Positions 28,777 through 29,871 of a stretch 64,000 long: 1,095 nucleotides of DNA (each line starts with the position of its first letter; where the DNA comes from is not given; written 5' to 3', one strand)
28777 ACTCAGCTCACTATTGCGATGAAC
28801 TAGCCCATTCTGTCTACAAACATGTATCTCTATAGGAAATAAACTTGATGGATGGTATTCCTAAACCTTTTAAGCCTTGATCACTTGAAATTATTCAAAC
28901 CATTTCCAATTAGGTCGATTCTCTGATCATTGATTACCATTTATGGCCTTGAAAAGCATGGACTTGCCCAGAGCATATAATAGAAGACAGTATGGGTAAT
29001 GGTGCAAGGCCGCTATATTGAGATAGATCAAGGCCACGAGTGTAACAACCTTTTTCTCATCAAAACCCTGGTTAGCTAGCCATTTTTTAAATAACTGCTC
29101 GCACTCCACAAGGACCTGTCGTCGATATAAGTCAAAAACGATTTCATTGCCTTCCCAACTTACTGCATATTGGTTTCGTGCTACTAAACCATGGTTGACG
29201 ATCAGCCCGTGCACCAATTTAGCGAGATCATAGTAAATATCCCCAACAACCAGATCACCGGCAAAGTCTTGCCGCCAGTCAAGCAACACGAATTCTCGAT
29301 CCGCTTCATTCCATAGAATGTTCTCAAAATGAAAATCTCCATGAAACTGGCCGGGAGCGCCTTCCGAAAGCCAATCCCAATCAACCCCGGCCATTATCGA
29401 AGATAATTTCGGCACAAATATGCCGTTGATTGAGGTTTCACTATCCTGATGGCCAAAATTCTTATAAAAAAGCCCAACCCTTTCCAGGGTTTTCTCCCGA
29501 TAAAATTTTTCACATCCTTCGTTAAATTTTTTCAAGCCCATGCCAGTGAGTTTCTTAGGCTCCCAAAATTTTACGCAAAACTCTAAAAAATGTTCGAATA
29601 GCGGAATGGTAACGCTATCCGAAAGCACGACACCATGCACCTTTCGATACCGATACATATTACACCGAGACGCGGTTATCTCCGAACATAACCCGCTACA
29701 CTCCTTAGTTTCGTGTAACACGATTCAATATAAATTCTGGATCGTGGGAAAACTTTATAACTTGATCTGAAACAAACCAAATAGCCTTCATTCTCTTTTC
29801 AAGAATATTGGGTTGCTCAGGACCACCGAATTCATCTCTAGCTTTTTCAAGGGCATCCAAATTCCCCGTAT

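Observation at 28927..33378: Unusual sugar-activation module: fused nucleotidyltransferase-kinase, small cupin, GatZ/KbaZ-like protein and KdsC-like phosphatase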

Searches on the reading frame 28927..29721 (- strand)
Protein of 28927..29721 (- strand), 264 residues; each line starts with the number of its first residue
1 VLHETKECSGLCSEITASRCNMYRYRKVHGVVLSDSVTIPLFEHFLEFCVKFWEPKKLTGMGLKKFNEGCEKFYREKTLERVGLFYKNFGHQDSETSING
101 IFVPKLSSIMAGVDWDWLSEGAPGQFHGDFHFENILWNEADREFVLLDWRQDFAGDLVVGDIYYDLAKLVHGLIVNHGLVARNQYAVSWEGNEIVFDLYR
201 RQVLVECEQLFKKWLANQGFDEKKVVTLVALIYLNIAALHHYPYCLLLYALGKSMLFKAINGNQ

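Call 5: search_protein_families(library=pfam, proteins=[window:28927-29721:-], max_evalue=0.01)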
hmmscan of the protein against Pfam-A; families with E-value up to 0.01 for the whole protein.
window:28927-29721:- (264 aa): 1 family
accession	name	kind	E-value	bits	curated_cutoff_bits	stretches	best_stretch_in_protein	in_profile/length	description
PF01636.29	APH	-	8.8e-07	29.4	23.2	1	114-178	159-218/239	Phosphotransferase enzyme family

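Call 6: search_protein_families(library=ncbifam, proteins=[window:28927-29721:-], max_evalue=0.01)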
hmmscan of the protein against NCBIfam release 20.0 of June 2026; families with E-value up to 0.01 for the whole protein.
window:28927-29721:- (264 aa): 0 families

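Call 22: find_related_loci(query=A1, collection=genome_contigs, flank=8000)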
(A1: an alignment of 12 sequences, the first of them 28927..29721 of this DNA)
Query A1 (264 aa) in genome_contigs; peptide patterns used: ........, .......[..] (x = any residue, [..] = any of these).
201 stretches matched a pattern; 172 encode a relative of the query (tblastn E <= 1e-3); the best 80 are kept; 80 distinct loci.
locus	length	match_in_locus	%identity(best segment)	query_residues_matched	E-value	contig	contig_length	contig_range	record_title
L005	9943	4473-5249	57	2-260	3e-104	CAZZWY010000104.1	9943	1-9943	MAG: uncultured Acetobacteraceae bacterium isolate Green_P.bin.4 genome assembly, contig: NODE_4220_length_9943_cov_5.45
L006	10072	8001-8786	57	2-263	3e-103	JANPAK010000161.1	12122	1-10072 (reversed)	MAG: Variovorax sp. isolate VAR_79_metabat_250 VAR_79_k141_2724773, whole genome shotgun sequence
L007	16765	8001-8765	56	7-261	1e-101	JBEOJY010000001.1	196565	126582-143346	MAG: Bdellovibrionales bacterium isolate mt_II.17 NODE_1_length_196565_cov_21.491883, whole genome shotgun sequence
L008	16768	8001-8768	58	7-262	1e-101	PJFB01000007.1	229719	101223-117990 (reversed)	MAG: Geobacter sp. isolate L1geo L1geo_contig_7, whole genome shotgun sequence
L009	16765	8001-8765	58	2-256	4e-100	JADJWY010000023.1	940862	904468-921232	MAG: Hahellaceae bacterium isolate Kalu_18-Q3-R12-55_BATAC.288 tig00100948-10-9394570, whole genome shotgun sequence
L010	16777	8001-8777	55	5-263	1e-99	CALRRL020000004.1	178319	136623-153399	MAG: Synechococcus sp. UW140 isolate JJ-LAS39-17-1-m2-bin83 genome assembly, contig: JJ-LAS39-17-C6, whole genome shotgu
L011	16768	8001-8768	57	4-260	5e-98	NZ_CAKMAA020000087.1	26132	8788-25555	Candidatus Nitrotoga sp. HW29, whole genome shotgun sequence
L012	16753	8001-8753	56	6-256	3e-98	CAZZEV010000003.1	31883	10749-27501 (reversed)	MAG TPA_asm: uncultured Cellvibrionaceae bacterium isolate SRP219642_co6_6 genome assembly, contig: NODE_988_length_3188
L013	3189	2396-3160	56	5-259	2e-99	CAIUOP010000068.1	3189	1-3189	MAG: uncultured beta proteobacterium isolate Loclat_bin-20581 genome assembly, contig: bin-20581:68/90, whole genome sho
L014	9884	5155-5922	55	5-260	2e-97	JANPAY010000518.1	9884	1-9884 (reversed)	MAG: Comamonadaceae bacterium isolate VAR_79_metabat_121_sub VAR_79_k141_4487500, whole genome shotgun sequence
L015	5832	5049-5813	58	2-256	1e-97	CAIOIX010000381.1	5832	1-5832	MAG: uncultured beta proteobacterium isolate D14_bin-1168 genome assembly, contig: bin-1168:381/477, whole genome shotgu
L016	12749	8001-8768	56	4-260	1e-97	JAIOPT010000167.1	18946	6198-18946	MAG: Betaproteobacteria bacterium isolate LakeFargette_0920_ALND_MAG_49_15 LacPavin_0920_ALND_scaffold_1046435, whole ge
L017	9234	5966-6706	58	10-256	3e-97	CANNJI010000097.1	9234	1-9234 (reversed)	MAG: Legionellaceae bacterium isolate ZH-Jul18-12 genome assembly, contig: ZH-Jul18-C8946, whole genome shotgun sequence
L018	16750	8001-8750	58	7-256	7e-97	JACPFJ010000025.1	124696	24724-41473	MAG: Deltaproteobacteria bacterium isolate NC_groundwater_358_Ag_B-0.1um_60_13 GD18-4_B1_scaffold_848497, whole genome s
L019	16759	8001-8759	55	9-261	3e-96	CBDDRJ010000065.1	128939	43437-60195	uncultured bacterium isolate s13_117 genome assembly, contig: k141_659137, whole genome shotgun sequence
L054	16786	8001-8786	47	2-263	8e-83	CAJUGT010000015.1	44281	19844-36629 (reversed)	MAG TPA_asm: uncultured Acetatifactor sp. isolate MGBC139669 genome assembly, contig: MGBC139669.15, whole genome shotgu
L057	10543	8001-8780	47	2-261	6e-81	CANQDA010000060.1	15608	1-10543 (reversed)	MAG: uncultured Lachnospiraceae bacterium isolate Lapin-003-2__bin22 genome assembly, contig: Lapin-003-2__NODE_3496_len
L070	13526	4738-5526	48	2-263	1e-77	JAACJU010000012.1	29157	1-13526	MAG: Arcobacter sp. LC1 Acrobacter.12, whole genome shotgun sequence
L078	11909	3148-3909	47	12-264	7e-73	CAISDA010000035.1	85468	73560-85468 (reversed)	MAG: uncultured Ignavibacteriae bacterium isolate MJ-time_bin-6381 genome assembly, contig: bin-6381:35/89, whole genome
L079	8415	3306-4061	47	13-262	7e-73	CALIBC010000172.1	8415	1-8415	MAG TPA_asm: uncultured Clostridia bacterium isolate ERR589641_bin.64_CONCOCT_v1.1_MAG genome assembly, contig: ERZ77306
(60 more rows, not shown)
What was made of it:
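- Tried and rejected: The genome scan's best match was 58% identical (call 22).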

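Call 57: search_protein_families(library=pfam, proteins=[L078:5586-6836:+, L054:3221-3898:+, L057:2049-3221:+, L018:9956-10819:+, L057:9534-10115:+, L079:1755-2462:+, L017:479-2275:+, L008:13175-13618:+], max_evalue=0.001)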
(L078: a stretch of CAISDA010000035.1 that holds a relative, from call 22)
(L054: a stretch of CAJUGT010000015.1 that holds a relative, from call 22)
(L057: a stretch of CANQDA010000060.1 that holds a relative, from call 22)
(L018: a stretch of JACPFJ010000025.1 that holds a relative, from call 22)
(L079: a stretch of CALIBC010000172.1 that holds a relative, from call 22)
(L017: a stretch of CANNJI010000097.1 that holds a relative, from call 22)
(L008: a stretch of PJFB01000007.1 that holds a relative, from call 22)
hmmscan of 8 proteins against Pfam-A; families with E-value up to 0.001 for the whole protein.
L078:5586-6836:+ (417 aa): 2 families
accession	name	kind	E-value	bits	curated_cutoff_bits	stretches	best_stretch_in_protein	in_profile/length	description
PF05686.18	Glyco_transf_90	-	0.00052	19.5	24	1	330-399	237-310/396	Glycosyl transferase family 90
PF13524.12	Glyco_trans_1_2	-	0.00053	20.4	25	0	298-402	38-143/144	Glycosyl transferase-like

L054:3221-3898:+ (226 aa): 2 families
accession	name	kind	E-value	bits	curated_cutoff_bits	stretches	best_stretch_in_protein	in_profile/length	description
PF00132.30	Hexapep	-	4.3e-10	39.3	27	1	126-160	2-36/36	Bacterial transferase hexapeptide (six repeats)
PF14602.12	Hexapep_2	-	1.6e-08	34.6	27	1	126-160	2-34/34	Hexapeptide repeat of succinyl-transferase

L057:2049-3221:+ (391 aa): 1 family
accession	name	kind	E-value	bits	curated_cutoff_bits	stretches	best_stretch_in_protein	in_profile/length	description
PF14307.12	Glyco_tran_WbsX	-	9.5e-106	354.6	25.1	1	20-381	1-350/350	Glycosyltransferase WbsX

L018:9956-10819:+ (288 aa): 0 families

L057:9534-10115:+ (194 aa): 2 families
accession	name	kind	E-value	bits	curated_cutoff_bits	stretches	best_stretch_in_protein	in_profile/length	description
PF01380.27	SIS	-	3.7e-07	30.5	25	1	48-142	8-108/131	SIS domain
PF13580.11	SIS_2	-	1.7e-06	28.6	27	1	79-122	94-138/138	SIS domain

L079:1755-2462:+ (236 aa): 1 family
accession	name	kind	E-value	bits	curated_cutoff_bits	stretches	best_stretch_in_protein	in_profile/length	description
PF00834.25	Ribul_P_3_epim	-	4.7e-60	202.8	21.1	1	17-212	2-196/198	Ribulose-phosphate 3 epimerase family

L017:479-2275:+ (599 aa): 6 families
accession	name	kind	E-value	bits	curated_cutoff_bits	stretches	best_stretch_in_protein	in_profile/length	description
PF00005.33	ABC_tran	-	7e-30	104.8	25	1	378-528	2-137/137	ABC transporter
PF00664.28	ABC_membrane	-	3.3e-10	40.5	28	1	58-288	19-250/274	ABC transporter transmembrane region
PF02463.25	SMC_N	-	9.6e-07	28.9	40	1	388-570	25-211/220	RecF/RecN/SMC N terminal domain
PF20720.3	nSTAND3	-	1.6e-05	25.1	27.2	1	376-455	6-79/155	Novel STAND NTPase 3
PF13555.12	AAA_29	-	0.0004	20.5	27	1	385-415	20-50/61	P-loop containing region of AAA domain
PF09818.15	ABC_ATPase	-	0.0004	19.9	23.2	0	463-550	122-209/283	P-loop domain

L008:13175-13618:+ (148 aa): 0 families

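Call 59: search_protein_families(library=ncbifam, proteins=[L057:9534-10115:+, L079:1755-2462:+, L078:1083-1631:+, L078:1655-2314:+, L078:5586-6836:+, L018:9956-10819:+, L054:8841-9509:+], max_evalue=0.001)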
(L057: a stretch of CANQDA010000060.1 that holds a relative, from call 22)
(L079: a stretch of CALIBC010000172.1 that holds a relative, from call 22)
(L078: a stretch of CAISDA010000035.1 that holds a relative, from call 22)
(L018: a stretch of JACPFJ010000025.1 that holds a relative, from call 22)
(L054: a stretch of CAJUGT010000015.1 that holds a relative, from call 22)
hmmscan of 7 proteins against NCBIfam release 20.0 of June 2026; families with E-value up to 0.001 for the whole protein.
L057:9534-10115:+ (194 aa): 9 families
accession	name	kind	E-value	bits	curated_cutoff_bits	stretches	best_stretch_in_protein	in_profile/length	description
TIGR03127.2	RuMP_HxlB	equivalog_domain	3.3e-47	160.7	160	1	18-194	3-178/178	6-phospho-3-hexuloisomerase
NF041755.1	RuMP_HxlAB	equivalog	1.7e-31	109.5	500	1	12-194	213-391/391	bifunctional 3-hexulose-6-phosphate synthase/6-phospho-3-hexuloisomerase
NF040776.2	AlsR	equivalog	8.3e-06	24.9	400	1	30-144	114-233/279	transcriptional repressor AlsR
NF002805.0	PRK02947.1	subfamily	2.1e-05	23.8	135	1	82-122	102-142/247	sugar isomerase domain-containing protein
NF010547.0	PRK13938.1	equivalog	3.3e-05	23.6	320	1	84-141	110-167/196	D-sedoheptulose 7-phosphate isomerase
TIGR00393.1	kpsF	subfamily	6.1e-05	22.7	203.7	1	84-180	44-134/268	KpsF/GutQ family sugar-phosphate isomerase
NF008458.0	PRK11337.1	equivalog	0.0005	19.1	378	1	22-143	118-244/293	MurR/RpiR family transcriptional regulator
NF003915.0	PRK05441.1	subfamily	0.00056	19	168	1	76-140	120-184/300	N-acetylmuramic acid 6-phosphate etherase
TIGR00274.1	TIGR00274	equivalog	0.00061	18.9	302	0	73-139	112-178/291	N-acetylmuramic acid 6-phosphate etherase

L079:1755-2462:+ (236 aa): 7 families
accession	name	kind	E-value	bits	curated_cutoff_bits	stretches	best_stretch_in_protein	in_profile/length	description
TIGR01163.1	rpe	equivalog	1.1e-60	204.6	212.6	1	17-226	2-208/211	ribulose-phosphate 3-epimerase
NF004076.0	PRK05581.1-4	subfamily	5.1e-54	182.8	165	1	15-218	5-206/221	ribulose-phosphate 3-epimerase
NF007266.0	PRK09722.1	equivalog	7.1e-48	163.1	271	1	16-230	4-217/230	D-allulose 6-phosphate 3-epimerase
NF005944.0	PRK08005.1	equivalog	1e-23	83.7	376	1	17-212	3-193/210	ribulose-phosphate 3 epimerase family protein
NF010658.0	PRK14057.1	equivalog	7e-21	74.9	530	1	14-224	19-234/254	epimerase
NF005986.0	PRK08091.1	equivalog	7.7e-21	75.1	264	1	15-225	13-220/229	ribulose-phosphate 3-epimerase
NF009833.0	PRK13307.1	equivalog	0.00067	18.6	274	1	139-214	286-363/392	bifunctional 5,6,7,8-tetrahydromethanopterin hydro-lyase/3-hexulose-6-phosphate synthase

L078:1083-1631:+ (183 aa): 9 families
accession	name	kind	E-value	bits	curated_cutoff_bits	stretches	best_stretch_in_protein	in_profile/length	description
TIGR03127.2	RuMP_HxlB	equivalog_domain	2.2e-54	184.1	160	1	7-183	3-178/178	6-phospho-3-hexuloisomerase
NF041755.1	RuMP_HxlAB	equivalog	1.9e-40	139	500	1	7-183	219-391/391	bifunctional 3-hexulose-6-phosphate synthase/6-phospho-3-hexuloisomerase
NF008458.0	PRK11337.1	equivalog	7.7e-08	31.6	378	1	31-131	138-243/293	MurR/RpiR family transcriptional regulator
NF040776.2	AlsR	equivalog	9.4e-08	31.3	400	1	34-131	129-231/279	transcriptional repressor AlsR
NF008590.0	PRK11557.1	equivalog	8.6e-07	28.6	355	1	16-146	114-249/282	MurR/RpiR family transcriptional regulator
TIGR00393.1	kpsF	subfamily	0.0001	22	203.7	1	74-129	45-100/268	KpsF/GutQ family sugar-phosphate isomerase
NF002805.0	PRK02947.1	subfamily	0.00037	19.7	135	0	74-114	105-145/247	sugar isomerase domain-containing protein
NF008451.0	PRK11302.1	subfamily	0.00045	19.8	296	0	73-134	172-232/286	transcriptional regulator HexR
NF008141.0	PRK10892.1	equivalog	0.00067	19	505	1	73-133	93-153/328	arabinose-5-phosphate isomerase KdsD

L078:1655-2314:+ (220 aa): 8 families
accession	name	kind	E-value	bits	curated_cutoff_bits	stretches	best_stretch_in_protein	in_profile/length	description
TIGR01163.1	rpe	equivalog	2.1e-65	220.1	212.6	1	5-208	2-204/211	ribulose-phosphate 3-epimerase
NF004076.0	PRK05581.1-4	subfamily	1e-55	188.4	165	1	3-207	5-209/221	ribulose-phosphate 3-epimerase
NF007266.0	PRK09722.1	equivalog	8.2e-47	159.6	271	1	2-214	2-214/230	D-allulose 6-phosphate 3-epimerase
NF005944.0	PRK08005.1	equivalog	1.2e-26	93.2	376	1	5-205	3-199/210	ribulose-phosphate 3 epimerase family protein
NF005986.0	PRK08091.1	equivalog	1.1e-25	90.9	264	1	2-220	12-228/229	ribulose-phosphate 3-epimerase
NF010658.0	PRK14057.1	equivalog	1.4e-23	83.7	530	1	3-208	20-231/254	epimerase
NF010386.0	PRK13813.1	equivalog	0.00097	18.8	208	0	78-209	76-204/216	orotidine 5'-phosphate decarboxylase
TIGR03128.2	RuMP_HxlA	equivalog_domain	0.001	18.8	200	0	161-208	149-195/205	3-hexulose-6-phosphate synthase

L078:5586-6836:+ (417 aa): 0 families

L018:9956-10819:+ (288 aa): 0 families

L054:8841-9509:+ (223 aa): 6 families
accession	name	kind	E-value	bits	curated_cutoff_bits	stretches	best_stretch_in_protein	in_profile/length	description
TIGR01163.1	rpe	equivalog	1.1e-52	178.5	212.6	1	8-218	2-209/211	ribulose-phosphate 3-epimerase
NF004076.0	PRK05581.1-4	subfamily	2.2e-52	177.5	165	1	4-215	3-211/221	ribulose-phosphate 3-epimerase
NF007266.0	PRK09722.1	equivalog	4.3e-44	150.7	271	1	5-208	2-202/230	D-allulose 6-phosphate 3-epimerase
NF005944.0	PRK08005.1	equivalog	1.9e-19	69.7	376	1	8-203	3-191/210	ribulose-phosphate 3 epimerase family protein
NF005986.0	PRK08091.1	equivalog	8.6e-18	65.1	264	1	7-213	14-217/229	ribulose-phosphate 3-epimerase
NF010658.0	PRK14057.1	equivalog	3.1e-10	40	530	1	23-210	37-228/254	epimerase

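Call 81: find_related_loci(query=window:28927-29721:-, collection=metagenome_contigs, flank=6000)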
Query window:28927-29721:- (264 aa) in metagenome_contigs; peptide patterns used: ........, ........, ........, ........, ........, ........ (x = any residue, [..] = any of these).
37 stretches matched a pattern, but none encodes a relative of the query by tblastn (E <= 1e-3).
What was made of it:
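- Tried and rejected: A metagenome scan with the window's kinase fragment found no near-identical copy (call 81).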
